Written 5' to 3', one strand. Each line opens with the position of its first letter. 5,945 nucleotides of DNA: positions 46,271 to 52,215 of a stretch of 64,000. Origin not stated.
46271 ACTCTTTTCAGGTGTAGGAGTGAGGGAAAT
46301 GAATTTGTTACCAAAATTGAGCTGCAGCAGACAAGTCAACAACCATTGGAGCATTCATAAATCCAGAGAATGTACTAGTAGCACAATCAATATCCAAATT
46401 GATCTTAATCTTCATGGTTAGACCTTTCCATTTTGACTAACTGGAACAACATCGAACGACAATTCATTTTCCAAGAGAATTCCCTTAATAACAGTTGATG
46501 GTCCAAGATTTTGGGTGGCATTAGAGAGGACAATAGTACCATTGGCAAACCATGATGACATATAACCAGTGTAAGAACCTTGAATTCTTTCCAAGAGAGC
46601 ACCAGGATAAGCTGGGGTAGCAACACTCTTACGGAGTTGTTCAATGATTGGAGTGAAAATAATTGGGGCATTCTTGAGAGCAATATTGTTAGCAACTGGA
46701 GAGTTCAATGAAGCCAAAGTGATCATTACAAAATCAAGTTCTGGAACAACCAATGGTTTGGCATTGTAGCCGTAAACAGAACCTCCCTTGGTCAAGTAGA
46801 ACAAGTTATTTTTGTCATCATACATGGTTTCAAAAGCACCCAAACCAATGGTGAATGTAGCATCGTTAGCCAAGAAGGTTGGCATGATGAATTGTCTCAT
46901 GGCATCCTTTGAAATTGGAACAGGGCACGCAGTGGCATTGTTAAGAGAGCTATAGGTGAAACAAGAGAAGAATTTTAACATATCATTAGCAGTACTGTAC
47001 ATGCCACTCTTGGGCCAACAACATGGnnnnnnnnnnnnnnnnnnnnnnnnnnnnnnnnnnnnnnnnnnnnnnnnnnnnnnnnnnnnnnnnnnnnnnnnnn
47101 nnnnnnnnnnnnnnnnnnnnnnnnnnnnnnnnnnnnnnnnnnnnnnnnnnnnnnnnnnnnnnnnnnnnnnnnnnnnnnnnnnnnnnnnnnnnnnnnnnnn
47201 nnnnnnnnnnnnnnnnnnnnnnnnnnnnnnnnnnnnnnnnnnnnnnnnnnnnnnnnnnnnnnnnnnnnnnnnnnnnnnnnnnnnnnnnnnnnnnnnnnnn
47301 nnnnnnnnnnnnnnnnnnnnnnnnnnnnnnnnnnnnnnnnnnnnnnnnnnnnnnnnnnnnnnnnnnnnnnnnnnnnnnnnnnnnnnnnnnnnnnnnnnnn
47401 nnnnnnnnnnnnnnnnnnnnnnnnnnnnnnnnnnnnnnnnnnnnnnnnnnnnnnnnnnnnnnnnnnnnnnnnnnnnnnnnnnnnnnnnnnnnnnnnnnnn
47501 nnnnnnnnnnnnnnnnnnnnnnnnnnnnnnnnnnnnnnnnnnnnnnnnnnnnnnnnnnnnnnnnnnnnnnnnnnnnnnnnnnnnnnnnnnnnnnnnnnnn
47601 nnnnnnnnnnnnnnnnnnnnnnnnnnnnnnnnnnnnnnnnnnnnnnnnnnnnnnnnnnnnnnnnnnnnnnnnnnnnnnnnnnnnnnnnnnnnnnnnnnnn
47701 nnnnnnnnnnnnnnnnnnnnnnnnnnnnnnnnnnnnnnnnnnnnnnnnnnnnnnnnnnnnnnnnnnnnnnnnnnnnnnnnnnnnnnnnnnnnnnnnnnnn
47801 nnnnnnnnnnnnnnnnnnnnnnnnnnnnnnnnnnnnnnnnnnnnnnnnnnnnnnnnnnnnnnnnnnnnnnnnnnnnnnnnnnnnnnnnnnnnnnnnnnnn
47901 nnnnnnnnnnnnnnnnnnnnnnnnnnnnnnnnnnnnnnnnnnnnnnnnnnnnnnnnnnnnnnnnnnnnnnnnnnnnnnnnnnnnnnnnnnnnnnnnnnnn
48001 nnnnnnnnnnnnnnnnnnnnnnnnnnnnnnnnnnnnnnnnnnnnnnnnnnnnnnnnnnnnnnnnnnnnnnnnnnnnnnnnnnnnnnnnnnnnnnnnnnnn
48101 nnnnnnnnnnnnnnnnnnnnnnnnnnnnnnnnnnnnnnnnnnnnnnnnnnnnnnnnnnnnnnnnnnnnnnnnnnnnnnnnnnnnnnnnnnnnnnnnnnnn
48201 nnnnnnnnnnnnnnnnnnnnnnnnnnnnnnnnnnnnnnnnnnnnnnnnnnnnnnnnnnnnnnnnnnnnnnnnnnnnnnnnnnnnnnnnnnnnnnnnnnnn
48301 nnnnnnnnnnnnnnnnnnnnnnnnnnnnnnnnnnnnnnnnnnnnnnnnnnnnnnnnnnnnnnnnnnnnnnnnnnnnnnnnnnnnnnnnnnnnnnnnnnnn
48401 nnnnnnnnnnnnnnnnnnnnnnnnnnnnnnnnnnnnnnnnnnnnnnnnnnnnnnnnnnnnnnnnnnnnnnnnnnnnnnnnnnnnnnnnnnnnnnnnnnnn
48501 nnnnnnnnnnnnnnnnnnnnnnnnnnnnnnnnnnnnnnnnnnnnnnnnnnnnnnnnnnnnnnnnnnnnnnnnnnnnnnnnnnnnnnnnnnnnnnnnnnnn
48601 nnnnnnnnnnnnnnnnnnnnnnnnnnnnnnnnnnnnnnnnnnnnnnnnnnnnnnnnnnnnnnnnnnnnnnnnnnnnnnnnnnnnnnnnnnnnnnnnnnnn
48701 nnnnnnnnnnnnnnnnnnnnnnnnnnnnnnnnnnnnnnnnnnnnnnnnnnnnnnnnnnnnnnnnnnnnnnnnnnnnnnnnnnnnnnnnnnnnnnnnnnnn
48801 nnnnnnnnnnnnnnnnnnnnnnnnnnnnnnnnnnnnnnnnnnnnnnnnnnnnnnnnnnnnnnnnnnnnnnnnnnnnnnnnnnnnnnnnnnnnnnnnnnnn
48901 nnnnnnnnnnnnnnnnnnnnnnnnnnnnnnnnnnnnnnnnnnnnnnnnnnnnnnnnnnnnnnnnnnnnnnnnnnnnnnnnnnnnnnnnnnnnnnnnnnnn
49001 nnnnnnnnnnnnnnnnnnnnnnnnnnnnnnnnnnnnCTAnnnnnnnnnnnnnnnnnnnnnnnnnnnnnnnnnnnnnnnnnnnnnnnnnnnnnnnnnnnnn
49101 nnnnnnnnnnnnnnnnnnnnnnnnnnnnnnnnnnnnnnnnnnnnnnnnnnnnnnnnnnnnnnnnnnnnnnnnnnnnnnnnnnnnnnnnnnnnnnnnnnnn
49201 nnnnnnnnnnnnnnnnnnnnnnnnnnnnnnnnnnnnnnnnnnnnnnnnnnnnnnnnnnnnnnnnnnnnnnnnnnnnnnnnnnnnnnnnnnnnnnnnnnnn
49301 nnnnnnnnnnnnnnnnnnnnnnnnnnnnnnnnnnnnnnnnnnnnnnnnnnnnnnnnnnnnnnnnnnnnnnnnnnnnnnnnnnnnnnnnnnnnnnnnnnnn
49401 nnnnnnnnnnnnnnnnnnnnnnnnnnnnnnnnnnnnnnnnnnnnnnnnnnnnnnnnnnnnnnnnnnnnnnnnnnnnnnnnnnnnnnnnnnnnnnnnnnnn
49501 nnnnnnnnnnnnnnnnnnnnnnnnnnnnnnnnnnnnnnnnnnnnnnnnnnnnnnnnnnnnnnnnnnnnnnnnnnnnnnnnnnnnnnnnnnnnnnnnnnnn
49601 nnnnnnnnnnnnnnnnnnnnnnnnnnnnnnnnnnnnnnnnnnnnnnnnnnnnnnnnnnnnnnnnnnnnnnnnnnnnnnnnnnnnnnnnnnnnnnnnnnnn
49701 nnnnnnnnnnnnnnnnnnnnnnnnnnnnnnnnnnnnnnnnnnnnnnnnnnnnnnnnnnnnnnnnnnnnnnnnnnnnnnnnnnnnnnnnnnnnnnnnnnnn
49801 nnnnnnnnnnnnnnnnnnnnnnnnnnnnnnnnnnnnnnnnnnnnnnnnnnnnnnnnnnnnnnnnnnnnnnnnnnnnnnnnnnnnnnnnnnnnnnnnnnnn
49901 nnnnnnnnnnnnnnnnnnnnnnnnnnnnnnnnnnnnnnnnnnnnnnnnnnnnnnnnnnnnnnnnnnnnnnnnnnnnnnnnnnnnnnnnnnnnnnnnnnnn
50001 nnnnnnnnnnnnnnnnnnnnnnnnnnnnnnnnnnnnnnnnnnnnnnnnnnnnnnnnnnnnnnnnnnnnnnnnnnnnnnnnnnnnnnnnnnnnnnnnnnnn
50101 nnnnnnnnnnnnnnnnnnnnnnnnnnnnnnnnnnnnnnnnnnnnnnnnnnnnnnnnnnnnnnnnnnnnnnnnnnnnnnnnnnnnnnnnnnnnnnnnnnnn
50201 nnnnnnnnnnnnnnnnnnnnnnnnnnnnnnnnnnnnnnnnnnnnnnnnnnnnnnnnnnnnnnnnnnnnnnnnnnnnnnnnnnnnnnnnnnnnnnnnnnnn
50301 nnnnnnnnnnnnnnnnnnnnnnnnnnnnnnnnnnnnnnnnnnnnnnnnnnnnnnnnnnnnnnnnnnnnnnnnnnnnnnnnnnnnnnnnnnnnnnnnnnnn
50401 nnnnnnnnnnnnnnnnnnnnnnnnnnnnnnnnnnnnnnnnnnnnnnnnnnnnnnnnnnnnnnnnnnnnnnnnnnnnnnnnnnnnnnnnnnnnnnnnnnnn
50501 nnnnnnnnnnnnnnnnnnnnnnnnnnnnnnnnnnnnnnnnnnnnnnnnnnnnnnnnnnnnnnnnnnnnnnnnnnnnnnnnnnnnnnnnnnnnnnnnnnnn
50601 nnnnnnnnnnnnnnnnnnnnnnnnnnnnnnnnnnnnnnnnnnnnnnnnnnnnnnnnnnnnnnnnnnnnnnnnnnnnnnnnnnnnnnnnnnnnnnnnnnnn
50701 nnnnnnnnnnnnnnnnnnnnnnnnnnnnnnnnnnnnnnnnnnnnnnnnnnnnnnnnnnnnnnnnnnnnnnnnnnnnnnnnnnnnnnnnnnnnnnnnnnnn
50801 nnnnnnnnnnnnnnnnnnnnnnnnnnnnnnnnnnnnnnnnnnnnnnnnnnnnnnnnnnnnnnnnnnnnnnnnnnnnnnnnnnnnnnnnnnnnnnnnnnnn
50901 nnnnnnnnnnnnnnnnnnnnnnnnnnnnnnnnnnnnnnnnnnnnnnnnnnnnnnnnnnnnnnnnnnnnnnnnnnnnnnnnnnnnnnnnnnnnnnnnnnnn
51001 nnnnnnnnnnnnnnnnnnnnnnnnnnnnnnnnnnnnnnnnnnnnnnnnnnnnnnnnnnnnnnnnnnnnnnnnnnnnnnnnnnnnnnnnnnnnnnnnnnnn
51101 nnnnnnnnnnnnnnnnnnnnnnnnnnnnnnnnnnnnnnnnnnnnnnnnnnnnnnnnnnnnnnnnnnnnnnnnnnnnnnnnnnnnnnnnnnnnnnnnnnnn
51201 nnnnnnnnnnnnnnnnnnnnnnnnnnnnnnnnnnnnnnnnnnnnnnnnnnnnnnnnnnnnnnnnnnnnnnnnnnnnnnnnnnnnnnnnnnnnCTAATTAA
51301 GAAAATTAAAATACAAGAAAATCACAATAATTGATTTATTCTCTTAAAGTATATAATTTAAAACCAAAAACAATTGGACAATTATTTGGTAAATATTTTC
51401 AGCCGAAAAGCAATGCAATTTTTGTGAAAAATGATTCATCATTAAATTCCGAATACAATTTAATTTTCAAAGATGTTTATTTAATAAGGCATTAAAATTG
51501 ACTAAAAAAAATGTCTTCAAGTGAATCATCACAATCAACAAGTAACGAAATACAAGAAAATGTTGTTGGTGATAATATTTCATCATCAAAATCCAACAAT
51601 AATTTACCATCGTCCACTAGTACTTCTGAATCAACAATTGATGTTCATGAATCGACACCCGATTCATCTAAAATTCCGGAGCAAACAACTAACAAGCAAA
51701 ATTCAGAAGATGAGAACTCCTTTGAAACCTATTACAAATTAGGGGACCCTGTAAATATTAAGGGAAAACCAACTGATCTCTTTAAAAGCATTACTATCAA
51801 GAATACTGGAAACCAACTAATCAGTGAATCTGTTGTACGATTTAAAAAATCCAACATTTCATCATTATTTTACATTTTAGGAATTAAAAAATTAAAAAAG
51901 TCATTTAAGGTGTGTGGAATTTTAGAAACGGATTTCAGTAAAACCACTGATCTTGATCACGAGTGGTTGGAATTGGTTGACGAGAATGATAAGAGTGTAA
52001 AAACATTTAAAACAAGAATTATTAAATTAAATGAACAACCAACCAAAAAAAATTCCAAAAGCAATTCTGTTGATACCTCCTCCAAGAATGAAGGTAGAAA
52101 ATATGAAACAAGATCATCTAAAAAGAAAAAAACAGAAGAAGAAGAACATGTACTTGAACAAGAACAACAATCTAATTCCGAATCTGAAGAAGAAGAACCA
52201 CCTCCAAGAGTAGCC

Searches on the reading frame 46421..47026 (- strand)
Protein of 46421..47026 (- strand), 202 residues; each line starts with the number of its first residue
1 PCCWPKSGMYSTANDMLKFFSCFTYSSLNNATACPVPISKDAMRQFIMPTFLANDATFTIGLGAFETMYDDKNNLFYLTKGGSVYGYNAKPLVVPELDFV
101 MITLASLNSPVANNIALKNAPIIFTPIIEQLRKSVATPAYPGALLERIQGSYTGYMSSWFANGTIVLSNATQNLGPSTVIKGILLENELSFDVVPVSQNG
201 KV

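Call 43: search_protein_families(library=pfam, proteins=[window:46421-47026:-], max_evalue=0.01)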
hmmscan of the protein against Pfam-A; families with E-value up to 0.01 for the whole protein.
window:46421-47026:- (202 aa): 1 family
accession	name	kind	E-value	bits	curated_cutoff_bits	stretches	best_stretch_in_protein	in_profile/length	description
PF00144.29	Beta-lactamase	-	0.0053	16.4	27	1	5-111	217-314/329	Beta-lactamase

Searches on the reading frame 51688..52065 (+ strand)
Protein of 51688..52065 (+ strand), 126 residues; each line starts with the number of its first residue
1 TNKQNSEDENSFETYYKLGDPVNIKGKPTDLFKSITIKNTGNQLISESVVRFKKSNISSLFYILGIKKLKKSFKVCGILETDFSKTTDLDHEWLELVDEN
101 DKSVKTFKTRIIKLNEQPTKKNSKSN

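Call 15: find_homologous_proteins(query=window:51706-52050:+, max_evalue=10)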
Query seq(115 aa): 8 candidates shared short words with the query, none scored E <= 10.
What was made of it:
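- Tried and rejected: The same search with the N-terminal region alone: nothing (call 15).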

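Call 33: predict_structure(protein=window:51688-52065:+)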
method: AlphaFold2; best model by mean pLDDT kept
length: 126 residues; sequences in the alignment: 1
mean_pLDDT: 37.0   pTM: 0.24
mean pLDDT of the five models: 37.0, 32.0, 31.4, 31.4, 30.9
residues with pLDDT >= 90: 0; 70-90: 0; 50-70: 1; < 50: 125
segments of 3 or more residues with pLDDT < 50: 1-100, 102-126
pLDDT, mean of each block of 10 residues (from residue 1): 35 30 33 31 33 33 41 38 40 42 45 39 44
secondary structure, 60 per line:
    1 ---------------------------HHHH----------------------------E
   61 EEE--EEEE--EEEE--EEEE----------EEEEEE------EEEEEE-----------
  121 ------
elements in order: H28-31 E60-63 E66-69 E72-75 E78-81 E92-97 E104-109
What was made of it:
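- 51700..52040 (+): Putative globular N-terminal region (about aa 64-176) containing an '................' motif. No family could be assigned. The AlphaFold model is unusable, with pLDDT 37 (call 33).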

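Call 37: search_solved_structures(query=window:51688-52065:+, max_evalue=10)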
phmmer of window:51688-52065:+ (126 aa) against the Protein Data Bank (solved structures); distinct sequences matched with E-value up to 10: 2.
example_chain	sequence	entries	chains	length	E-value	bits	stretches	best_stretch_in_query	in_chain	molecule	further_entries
5fmf_E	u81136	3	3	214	0.13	15.7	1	77-117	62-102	DNA-DIRECTED RNA POLYMERASES I, II, AND III SUBUNIT RPABC1, RPB5 | DNA-directed RNA polymerases I, II, and III subunit RPABC1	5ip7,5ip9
1dzf_A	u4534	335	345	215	0.13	15.7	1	77-117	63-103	DNA-DIRECTED RNA POLYMERASES I, II, AND III SUBUNIT RPABC 1 | DNA-DIRECTED RNA POLYMERASE II 27KD POLYPEPTIDE | DNA-directed RNA polymerase II, chain RPB5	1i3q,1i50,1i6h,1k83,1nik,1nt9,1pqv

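Call 51: search_protein_families(library=pfam, proteins=[window:51688-52065:+], max_evalue=10)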
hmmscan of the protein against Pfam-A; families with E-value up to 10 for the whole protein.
window:51688-52065:+ (126 aa): 0 families
